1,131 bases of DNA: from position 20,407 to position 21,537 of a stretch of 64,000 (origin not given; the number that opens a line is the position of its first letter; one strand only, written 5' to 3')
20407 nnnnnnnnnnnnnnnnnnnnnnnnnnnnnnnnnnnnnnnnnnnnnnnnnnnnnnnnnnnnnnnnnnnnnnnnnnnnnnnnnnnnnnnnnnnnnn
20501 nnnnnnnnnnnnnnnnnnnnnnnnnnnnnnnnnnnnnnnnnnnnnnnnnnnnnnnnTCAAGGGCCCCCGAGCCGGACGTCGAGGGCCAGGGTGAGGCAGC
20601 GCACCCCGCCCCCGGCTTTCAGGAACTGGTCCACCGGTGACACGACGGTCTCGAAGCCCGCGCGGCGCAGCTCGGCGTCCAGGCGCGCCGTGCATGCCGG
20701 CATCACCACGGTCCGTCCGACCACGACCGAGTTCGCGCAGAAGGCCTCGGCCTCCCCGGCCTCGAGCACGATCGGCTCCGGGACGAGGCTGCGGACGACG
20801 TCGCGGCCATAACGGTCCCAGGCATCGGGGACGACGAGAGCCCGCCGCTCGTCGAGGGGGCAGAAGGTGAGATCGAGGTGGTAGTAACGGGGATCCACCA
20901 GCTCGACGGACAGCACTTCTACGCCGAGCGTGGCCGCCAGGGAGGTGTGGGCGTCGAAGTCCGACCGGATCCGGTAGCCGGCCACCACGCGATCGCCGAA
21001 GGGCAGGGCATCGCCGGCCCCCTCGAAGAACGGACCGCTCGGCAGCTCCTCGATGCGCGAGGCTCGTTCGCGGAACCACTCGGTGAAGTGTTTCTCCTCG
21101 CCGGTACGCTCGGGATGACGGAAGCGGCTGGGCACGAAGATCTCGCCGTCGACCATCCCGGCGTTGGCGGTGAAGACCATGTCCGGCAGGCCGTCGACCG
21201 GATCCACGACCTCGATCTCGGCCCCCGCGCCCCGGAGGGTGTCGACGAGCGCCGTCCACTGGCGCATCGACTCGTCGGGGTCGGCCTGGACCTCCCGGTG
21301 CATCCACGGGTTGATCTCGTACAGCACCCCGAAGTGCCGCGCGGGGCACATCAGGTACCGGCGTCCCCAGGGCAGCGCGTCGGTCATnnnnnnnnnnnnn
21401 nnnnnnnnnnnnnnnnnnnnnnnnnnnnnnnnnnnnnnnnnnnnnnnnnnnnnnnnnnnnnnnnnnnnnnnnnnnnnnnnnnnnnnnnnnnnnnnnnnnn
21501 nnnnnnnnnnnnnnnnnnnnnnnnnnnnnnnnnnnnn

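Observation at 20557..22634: Translationally coupled LOR/SDH (TIGR00300, OCD-like) plus amidinotransferase-fold pair resembling a split, reordered ArgZ/AgrE arginine-to-proline route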

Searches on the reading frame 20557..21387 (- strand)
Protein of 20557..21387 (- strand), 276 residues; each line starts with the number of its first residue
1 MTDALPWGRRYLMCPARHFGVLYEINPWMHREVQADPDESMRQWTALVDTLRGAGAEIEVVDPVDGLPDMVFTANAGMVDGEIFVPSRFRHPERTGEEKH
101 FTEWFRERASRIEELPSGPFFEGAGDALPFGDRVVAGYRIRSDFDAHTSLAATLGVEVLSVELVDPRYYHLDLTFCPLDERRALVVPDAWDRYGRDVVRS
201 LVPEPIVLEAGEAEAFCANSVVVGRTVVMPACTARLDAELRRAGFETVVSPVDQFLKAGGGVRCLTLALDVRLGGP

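Call 6: search_protein_families(library=pfam, proteins=[window:20557-21387:-], max_evalue=0.01)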
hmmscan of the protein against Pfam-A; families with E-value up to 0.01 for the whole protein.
window:20557-21387:- (276 aa): 1 family
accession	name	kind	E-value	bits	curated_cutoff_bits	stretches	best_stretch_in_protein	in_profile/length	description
PF19420.4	DDAH_eukar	-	1.6e-11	44.4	23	1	33-267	21-288/291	N,N dimethylarginine dimethylhydrolase, eukaryotic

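Call 7: search_protein_families(library=ncbifam, proteins=[window:20557-21387:-], max_evalue=0.01)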
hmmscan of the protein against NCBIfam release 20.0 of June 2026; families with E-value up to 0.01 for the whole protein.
window:20557-21387:- (276 aa): 5 families
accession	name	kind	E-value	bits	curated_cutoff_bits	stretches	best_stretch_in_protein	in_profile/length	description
NF045659.1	DiMArgaseDdahMtb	equivalog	8.4e-76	254.8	300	1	8-268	23-282/283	dimethylargininase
NF052231.1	bifunc_ArgZ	exception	1.3e-74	251.6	1025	1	10-270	6-270/696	bifunctional arginine dihydrolase/ornithine cyclodeaminase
NF052232.1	Arg_dihydro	equivalog_domain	1.5e-74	250.6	450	1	10-267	4-265/266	arginine dihydrolase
NF045660.1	DiMthArgaseDdahStm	equivalog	2.3e-16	60.4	340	1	33-267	22-247/249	dimethylargininase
NF045658.1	DiMArgaseDdah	equivalog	2.9e-12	46.9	450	1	36-267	27-252/254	dimethylargininase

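Call 19: search_solved_structures(query=window:20557-21387:-, show_alignments=4)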
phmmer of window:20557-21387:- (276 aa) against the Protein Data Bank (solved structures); distinct sequences matched with E-value up to 0.001: 9.
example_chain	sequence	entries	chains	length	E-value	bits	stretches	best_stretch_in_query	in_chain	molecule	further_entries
6jv0_A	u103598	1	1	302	4.5e-62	213.1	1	10-269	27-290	Sll1336 protein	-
6juz_A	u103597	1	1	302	2.3e-61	210.8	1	10-269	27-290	Sll1336 protein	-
6juy_A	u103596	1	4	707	3.6e-61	210.1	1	10-269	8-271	Sll1336 protein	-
6jv1_A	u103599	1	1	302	1.1e-60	208.5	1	10-269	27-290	Sll1336 protein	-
6lrf_A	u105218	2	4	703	2.1e-60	207.6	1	10-269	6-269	Alr4995 protein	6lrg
6lrh_A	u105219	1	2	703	3.7e-59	203.5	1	10-269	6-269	Alr4995 protein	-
3rhy_A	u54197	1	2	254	8.3e-11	44.9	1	37-267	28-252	N(G),N(G)-dimethylarginine dimethylaminohydrolase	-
3bpb_A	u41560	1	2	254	7.5e-10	41.7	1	37-267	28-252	dimethylarginine dimethylaminohydrolase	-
1h70_A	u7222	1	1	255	1.8e-09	40.5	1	37-267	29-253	NG, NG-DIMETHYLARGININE DIMETHYLAMINOHYDROLASE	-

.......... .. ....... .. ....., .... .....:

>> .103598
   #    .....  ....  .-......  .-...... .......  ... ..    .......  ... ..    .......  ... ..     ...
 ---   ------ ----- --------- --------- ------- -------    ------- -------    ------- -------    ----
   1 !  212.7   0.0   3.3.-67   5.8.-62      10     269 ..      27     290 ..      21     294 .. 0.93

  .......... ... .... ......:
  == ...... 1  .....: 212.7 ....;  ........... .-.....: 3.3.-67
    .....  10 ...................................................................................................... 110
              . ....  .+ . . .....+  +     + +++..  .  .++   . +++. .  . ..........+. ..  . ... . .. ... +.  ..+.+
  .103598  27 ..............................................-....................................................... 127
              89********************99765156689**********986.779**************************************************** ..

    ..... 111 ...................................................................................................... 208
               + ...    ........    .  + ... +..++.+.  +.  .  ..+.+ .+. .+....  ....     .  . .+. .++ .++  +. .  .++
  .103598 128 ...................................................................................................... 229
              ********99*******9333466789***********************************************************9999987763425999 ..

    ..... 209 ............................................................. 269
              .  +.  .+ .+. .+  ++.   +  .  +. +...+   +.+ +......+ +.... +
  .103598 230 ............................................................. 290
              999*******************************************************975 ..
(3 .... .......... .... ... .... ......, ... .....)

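Call 22: find_encoding_contigs(protein=window:20557-21387:-, flank=10000, max_places=6)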
Protein window:20557-21387:- (276 aa): no gene with exactly this product is on record in the collection.

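Call 27: find_homologous_proteins(query=window:20557-21387:-, max_evalue=1e-10)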
Query window:20557-21387:- (276 aa): 7490 proteins with E <= 1e-10 among 8000 candidates; the best 120 are listed.
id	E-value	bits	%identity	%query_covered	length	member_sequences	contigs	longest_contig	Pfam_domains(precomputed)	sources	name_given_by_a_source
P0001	3.1e-185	632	100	100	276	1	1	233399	PF19420.6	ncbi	-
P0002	5.5e-168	575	90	100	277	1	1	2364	PF19420.6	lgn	-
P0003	3.8e-143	494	78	98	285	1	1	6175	PF19420.6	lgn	-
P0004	5.4e-135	467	74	100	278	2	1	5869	PF19420.6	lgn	-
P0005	1.5e-134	466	75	96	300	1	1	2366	PF19420.6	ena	-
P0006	9.7e-134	463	74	98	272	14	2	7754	PF19420.6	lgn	-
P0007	1.0e-133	463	75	99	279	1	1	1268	PF19420.6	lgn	-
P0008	2.3e-132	459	73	99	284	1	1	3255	PF19420.6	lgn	-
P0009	1.1e-131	456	74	97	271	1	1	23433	PF19420.6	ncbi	-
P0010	2.8e-130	452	74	97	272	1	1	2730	PF19420.6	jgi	jgi:N-dimethylarginine dimethylaminohydrolase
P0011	3.3e-130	452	75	97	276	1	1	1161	PF19420.6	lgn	-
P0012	8.8e-130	450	72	97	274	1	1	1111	PF19420.6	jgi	jgi:N-dimethylarginine dimethylaminohydrolase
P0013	1.5e-129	449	73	97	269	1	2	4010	PF19420.6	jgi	jgi:N-dimethylarginine dimethylaminohydrolase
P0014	4.4e-129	448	72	98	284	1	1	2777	PF19420.6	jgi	jgi:arginine dihydrolase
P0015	2.3e-128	445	72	98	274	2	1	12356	PF19420.6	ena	-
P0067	3.4e-120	419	69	97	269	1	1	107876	PF19420.6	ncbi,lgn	-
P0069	1.1e-119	417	68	99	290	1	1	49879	PF19420.6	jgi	jgi:ornithine--oxo-acid transaminase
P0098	5.1e-115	402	64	99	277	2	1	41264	PF19420.6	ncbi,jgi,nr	ncbi:MAG: Amidinotransferase [Acidimicrobiales bacterium]|jgi:N-dimethylarginine dimethylaminohydrol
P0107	4.9e-114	398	63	98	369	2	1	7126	PF04455.18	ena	-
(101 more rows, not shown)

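Call 28: find_encoding_contigs(protein=P0001, flank=10000, max_places=3)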
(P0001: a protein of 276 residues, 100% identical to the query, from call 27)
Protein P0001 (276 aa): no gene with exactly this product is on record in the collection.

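Call 29: find_encoding_contigs(protein=P0067, flank=10000, max_places=3)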
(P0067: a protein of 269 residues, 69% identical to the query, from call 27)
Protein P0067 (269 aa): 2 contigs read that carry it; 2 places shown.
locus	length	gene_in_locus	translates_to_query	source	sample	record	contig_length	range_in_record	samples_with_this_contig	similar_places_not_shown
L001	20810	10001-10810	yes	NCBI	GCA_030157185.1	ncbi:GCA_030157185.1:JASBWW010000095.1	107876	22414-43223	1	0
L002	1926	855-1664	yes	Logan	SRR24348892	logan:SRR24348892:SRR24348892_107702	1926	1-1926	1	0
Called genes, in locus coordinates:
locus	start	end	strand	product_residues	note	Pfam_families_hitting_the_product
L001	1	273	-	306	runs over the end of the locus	PF12679:ABC2_membrane_2, PF10920:DUF2705 (weak)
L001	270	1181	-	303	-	PF00005:ABC_tran, PF13304:AAA_21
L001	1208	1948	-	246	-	PF13241:NAD_binding_7, PF14824:Sirohm_synth_M, PF10414:CysG_dimeriser (weak)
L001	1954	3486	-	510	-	PF00884:Sulfatase, PF16347:SGSH_C (weak)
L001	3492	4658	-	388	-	PF00067:p450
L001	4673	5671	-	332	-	PF00248:Aldo_ket_red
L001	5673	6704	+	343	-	PF01068:DNA_ligase_A_M, PF04679:DNA_ligase_A_C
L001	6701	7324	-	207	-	PF08327:AHSA1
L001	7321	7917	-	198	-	PF08327:AHSA1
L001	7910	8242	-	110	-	PF01022:HTH_5, PF12802:MarR_2 (weak), PF12840:HTH_20, PF08279:HTH_11 (weak)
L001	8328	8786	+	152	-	PF13473:Cupredoxin_1 (faint)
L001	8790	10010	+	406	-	PF04455:Saccharop_dh_N, PF21571:ArgZ-like_C_1st, PF21570:ArgZ-like_C_2nd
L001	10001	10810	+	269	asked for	PF19420:DDAH_eukar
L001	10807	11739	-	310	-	PF05048:NosD, PF13229:Beta_helix, PF05048:NosD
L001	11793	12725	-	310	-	PF05048:NosD (weak), PF13229:Beta_helix, PF05048:NosD (weak)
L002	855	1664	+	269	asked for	PF19420:DDAH_eukar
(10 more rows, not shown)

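Call 46: search_dna_similar(query=window:20557-21387:-, collection=plasmids, mode=protein, max_rows=30, max_evalue=1e-10)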
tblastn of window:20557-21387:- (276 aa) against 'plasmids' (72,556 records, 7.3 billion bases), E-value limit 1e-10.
Records with a match: 17; places in all: 17; records where one place covers at least 80% of the query: 17.
Best place of each record, by identity: <60% 17.
By first word of the organism name: Streptomyces 7; Kitasatospora 2; Pseudonocardia 1; Nonomuraea 1; Mycobacterium 1; Halorubrum 1; Thermomicrobium 1; Bacillus 1; Legionella 1; Photobacterium 1.
By predicted mobility (MOB-suite, as given by PLSDB): non-mobilizable 11; mobilizable 5; conjugative 1.
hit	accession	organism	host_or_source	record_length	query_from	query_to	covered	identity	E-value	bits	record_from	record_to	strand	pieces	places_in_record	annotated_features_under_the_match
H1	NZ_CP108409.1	Kitasatospora sp. NBC_01300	-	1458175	1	269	97%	42.2%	3e-53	192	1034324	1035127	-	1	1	record has no annotation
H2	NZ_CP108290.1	Kitasatospora sp. NBC_00039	-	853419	6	269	96%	42.6%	2e-49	182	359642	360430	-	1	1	dimethylargininase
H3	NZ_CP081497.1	Streptomyces sp. BHT-5-2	whole organism,plant soil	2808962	9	272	96%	39.2%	3e-46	172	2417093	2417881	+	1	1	none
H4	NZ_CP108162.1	Streptomyces sp. NBC_00158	-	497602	11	272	95%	39.2%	3e-49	181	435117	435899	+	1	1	dimethylargininase | hypothetical protein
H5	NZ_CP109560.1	Streptomyces sp. NBC_01384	-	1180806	9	269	95%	39.2%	7e-49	180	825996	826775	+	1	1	record has no annotation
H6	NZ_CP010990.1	Pseudonocardia sp. EC080625-04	Apterostigma dentigerum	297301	9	269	95%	39.2%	1e-45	171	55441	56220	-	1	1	ddaH: dimethylargininase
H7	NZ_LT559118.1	Nonomuraea gerenzanensis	-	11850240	9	269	95%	39.1%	7e-50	183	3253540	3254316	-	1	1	none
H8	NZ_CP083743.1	Mycobacterium ulcerans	Cynoglossus semilaevis,whole ...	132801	9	267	94%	38.6%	1e-51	188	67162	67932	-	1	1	ddaH: dimethylargininase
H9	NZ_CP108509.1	Streptomyces sp. NBC_01237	-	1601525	9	269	95%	38.2%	4e-46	172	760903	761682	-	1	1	none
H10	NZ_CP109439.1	Streptomyces sp. NBC_01483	-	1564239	9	269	95%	38.2%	6e-46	171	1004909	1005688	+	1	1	none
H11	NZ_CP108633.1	Streptomyces sp. NBC_01136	-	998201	9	269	95%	37.8%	2e-48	179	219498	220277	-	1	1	dimethylargininase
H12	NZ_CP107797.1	Streptomyces sp. NBC_00557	-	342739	9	244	84%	38.2%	2e-29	154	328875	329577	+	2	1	none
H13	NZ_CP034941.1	Halorubrum ezzemoulense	Cell Culture,Hypersaline Lake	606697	12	267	93%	32.6%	2e-28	121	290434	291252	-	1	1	arginine deiminase-related protein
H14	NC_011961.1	Thermomicrobium roseum DSM 5159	-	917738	24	269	89%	32.3%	2e-12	74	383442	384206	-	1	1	arginine deiminase family protein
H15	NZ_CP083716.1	Bacillus velezensis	cell culture,Meju, fermented soybean ...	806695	12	269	93%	26.5%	1e-11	72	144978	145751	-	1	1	dimethylarginine dimethylaminohydrolase family protein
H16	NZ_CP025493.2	Legionella sainthelensi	Homo sapiens,Clinical ...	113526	19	265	89%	26.9%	3e-14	80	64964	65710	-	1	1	arginine deiminase family protein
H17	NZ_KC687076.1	Photobacterium gaetbulicola Gung47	-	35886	32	267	86%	24.8%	5e-11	70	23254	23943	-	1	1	dimethylargininase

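Call 48: get_annotated_region(hit=H8, flank=5000)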
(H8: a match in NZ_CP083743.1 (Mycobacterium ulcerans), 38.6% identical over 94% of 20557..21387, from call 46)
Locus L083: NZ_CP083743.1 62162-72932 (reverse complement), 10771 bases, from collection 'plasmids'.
description: Mycobacterium ulcerans strain BS123 plasmid unnamed2, complete sequence
organism: Mycobacterium ulcerans (NCBI taxid 1809)
taxonomy: Bacteria; Actinomycetota; Actinomycetes; Mycobacteriales; Mycobacteriaceae; Mycobacterium; Mycobacterium ulcerans
host: -; source: Cynoglossus semilaevis,whole organism,spleen; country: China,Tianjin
typing (MOB-suite, as given by PLSDB): non-mobilizable
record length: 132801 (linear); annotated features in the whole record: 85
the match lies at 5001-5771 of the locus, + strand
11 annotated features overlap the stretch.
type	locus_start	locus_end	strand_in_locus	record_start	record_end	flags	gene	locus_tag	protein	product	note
CDS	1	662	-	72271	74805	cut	-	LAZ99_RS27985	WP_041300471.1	ATP-binding cassette domain-containing protein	-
CDS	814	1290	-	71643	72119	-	-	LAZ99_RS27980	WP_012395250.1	MarR family transcriptional regulator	GO:0006355 - regulation of DNA-templated transcription [Evidence IEA]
CDS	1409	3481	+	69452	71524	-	-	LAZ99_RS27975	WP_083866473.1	DUF2232 domain-containing protein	-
CDS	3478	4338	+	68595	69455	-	-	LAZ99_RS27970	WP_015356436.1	energy-coupling factor transporter transmembrane protein EcfT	-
CDS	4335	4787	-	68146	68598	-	-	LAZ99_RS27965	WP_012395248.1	Lrp/AsnC family transcriptional regulator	-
CDS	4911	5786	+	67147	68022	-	ddaH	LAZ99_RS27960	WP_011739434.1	dimethylargininase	-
CDS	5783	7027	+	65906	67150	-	rocD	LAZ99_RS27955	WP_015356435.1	ornithine--oxo-acid transaminase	-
CDS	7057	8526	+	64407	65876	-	-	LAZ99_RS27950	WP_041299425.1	amino acid permease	GO:0055085 - transmembrane transport [Evidence IEA]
CDS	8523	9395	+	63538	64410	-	-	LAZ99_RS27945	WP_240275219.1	universal stress protein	-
CDS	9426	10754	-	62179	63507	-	-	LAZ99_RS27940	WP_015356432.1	sugar ABC transporter substrate-binding protein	-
CDS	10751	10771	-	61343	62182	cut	-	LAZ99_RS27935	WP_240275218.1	carbohydrate ABC transporter permease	GO:0008643 - carbohydrate transport [Evidence IEA]; GO:0055085 - transmembrane transport [Evidence IEA]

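Call 49: get_annotated_region(hit=H2, flank=5000)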
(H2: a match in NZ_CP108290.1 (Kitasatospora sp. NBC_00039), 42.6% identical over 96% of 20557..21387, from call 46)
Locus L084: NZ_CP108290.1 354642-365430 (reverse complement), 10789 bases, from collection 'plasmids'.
description: Kitasatospora sp. NBC_00039 plasmid unnamed1, complete sequence
organism: Kitasatospora sp. NBC_00039 (NCBI taxid 2903565)
taxonomy: Bacteria; Actinomycetota; Actinomycetes; Kitasatosporales; Streptomycetaceae; Kitasatospora; Kitasatospora sp. NBC 00039
host: -; source: -; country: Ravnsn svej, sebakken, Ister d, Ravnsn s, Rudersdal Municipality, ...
typing (MOB-suite, as given by PLSDB): non-mobilizable
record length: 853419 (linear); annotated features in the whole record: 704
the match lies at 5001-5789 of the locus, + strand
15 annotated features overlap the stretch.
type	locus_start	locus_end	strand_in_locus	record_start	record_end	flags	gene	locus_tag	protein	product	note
CDS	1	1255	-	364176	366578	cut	-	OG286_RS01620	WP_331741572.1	SpoIIE family protein phosphatase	-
CDS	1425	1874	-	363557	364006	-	-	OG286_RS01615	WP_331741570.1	ATP-binding protein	-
CDS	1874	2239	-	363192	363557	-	-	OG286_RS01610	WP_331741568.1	STAS domain-containing protein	-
CDS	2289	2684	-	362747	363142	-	-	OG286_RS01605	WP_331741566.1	ATP-binding protein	-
CDS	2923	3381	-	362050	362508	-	-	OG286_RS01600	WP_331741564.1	SRPBCC family protein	-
CDS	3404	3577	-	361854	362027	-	-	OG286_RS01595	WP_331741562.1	CsbD family protein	-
CDS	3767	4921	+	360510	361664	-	-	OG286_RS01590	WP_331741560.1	YbdK family carboxylate-amine ligase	-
CDS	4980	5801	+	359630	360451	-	-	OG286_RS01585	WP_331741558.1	dimethylargininase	-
CDS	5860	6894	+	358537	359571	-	-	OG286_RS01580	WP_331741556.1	iron-containing redox enzyme family protein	-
CDS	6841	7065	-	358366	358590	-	-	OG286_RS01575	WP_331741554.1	CDGSH iron-sulfur domain-containing protein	-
CDS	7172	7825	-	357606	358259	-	-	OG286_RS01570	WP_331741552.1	HemK2/MTQ2 family protein methyltransferase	-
CDS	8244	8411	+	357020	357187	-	-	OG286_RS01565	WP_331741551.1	hypothetical protein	-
CDS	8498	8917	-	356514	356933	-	-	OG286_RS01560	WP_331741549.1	SsgA family sporulation/cell division regulator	-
CDS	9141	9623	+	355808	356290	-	-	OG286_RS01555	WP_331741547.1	flavin reductase family protein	-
CDS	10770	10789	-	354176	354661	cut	-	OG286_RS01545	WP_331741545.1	hypothetical protein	-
